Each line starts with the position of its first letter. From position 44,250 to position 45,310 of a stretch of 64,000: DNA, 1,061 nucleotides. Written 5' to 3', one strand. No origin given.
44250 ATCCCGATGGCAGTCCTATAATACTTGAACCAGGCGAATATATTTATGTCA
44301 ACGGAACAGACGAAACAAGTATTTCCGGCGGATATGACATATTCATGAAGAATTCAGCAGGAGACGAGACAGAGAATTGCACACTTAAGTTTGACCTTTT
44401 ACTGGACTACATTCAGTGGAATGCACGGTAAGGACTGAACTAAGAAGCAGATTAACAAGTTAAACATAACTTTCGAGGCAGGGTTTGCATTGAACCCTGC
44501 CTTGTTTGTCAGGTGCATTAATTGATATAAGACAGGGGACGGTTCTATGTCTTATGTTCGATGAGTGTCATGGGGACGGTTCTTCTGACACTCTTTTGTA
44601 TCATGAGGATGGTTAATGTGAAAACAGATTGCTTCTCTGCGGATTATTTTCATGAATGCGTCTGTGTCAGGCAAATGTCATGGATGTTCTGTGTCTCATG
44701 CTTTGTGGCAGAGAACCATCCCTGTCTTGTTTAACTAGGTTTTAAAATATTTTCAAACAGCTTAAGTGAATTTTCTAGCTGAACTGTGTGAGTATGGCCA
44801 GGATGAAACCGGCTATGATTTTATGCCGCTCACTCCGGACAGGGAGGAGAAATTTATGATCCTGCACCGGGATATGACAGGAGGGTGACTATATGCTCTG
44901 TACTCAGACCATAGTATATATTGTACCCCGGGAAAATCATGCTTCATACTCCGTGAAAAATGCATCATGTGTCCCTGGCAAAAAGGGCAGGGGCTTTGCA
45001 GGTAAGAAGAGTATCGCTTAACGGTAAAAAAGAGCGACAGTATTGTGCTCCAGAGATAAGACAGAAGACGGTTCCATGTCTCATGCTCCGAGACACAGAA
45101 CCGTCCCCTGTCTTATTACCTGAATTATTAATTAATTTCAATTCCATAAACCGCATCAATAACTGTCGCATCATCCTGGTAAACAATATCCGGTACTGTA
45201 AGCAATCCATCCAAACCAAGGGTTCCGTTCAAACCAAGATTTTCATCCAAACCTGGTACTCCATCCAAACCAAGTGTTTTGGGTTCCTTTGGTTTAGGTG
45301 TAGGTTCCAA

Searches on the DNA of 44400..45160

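Call 11: search_rna_families(source=window, start=44400, end=45160, threshold=evalue, max_evalue=10)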
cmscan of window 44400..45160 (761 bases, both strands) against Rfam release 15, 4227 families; matches with E-value up to 10: 7.
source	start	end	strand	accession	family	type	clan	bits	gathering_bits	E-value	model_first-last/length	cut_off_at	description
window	44438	44552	+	RF00243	traJ_5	Cis-reg;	CL00016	22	50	0.57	1-109/109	no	traJ 5' UTR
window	45055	45117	-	RF00256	mir-196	Gene; miRNA;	-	18.1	55.4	0.42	1-77/77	no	mir-196 microRNA precursor family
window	45049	45124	-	RF03775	mir-7578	Gene; miRNA;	-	17.1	60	1.2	1-82/82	no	mir-7578 microRNA precursor family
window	45057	45115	+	RF03373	mir-3170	Gene; miRNA;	-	16.7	98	2.2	1-77/77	no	mir-3170 microRNA precursor family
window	45048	45126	-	RF00760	mir-342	Gene; miRNA;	-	14.5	60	4.1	1-99/99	no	mir-342 microRNA precursor family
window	45051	45124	+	RF03375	MIR1094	Gene; miRNA;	-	14.1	80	9.8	1-104/104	no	MIR1094 microRNA precursor family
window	45020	45160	+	RF00552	rncO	Cis-reg;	-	13.2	43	3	1-176/214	3'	rncO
